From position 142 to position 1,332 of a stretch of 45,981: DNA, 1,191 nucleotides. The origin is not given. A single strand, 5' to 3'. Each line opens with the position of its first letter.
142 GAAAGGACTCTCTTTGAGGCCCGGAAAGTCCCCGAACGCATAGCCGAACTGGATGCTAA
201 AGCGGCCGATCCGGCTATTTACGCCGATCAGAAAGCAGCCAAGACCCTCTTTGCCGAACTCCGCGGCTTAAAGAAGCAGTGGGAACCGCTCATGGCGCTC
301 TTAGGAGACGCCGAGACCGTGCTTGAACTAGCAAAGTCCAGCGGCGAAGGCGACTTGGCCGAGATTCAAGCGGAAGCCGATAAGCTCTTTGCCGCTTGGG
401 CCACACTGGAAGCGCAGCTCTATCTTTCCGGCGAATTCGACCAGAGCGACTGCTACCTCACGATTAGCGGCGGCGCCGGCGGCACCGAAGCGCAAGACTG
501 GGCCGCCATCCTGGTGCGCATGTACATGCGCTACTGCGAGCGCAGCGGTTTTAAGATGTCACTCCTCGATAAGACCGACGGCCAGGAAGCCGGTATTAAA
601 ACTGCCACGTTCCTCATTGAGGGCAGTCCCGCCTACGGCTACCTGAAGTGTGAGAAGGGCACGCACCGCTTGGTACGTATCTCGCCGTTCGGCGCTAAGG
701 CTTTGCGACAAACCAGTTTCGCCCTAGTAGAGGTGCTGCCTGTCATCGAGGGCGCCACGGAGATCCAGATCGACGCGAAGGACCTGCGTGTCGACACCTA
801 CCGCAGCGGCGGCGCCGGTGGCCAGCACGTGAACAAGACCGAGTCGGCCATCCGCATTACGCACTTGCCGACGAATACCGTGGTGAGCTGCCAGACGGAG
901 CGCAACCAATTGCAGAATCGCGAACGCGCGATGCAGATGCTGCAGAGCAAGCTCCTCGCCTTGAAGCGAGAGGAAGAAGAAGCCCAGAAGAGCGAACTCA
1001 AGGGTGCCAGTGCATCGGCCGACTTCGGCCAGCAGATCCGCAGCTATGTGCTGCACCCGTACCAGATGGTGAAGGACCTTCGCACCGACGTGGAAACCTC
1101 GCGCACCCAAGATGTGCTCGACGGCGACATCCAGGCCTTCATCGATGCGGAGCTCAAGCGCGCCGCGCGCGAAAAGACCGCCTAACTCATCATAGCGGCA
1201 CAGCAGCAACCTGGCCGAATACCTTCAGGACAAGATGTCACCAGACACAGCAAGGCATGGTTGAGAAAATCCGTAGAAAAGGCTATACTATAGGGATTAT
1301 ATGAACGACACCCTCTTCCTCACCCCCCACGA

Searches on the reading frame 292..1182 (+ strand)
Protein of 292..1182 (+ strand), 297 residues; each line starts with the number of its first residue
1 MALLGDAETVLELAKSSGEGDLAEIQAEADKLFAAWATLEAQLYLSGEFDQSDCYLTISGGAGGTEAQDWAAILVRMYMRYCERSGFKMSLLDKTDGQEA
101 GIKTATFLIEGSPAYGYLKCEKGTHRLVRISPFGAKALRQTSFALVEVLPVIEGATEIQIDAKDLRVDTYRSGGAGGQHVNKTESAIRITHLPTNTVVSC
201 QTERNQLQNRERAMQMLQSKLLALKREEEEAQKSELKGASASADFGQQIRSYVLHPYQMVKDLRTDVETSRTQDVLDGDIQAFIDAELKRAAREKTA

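Call 51: search_protein_families(library=pfam, proteins=[window:292-1182:+], max_evalue=0.001)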
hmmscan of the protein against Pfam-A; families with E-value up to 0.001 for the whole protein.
window:292-1182:+ (297 aa): 2 families
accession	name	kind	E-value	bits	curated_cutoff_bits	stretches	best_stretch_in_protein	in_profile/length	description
PF03462.23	PCRF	-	3.4e-41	141.6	24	1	9-146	53-194/194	PCRF domain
PF00472.26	RF-1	-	8.8e-41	138.9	35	1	156-264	3-116/116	RF-1 domain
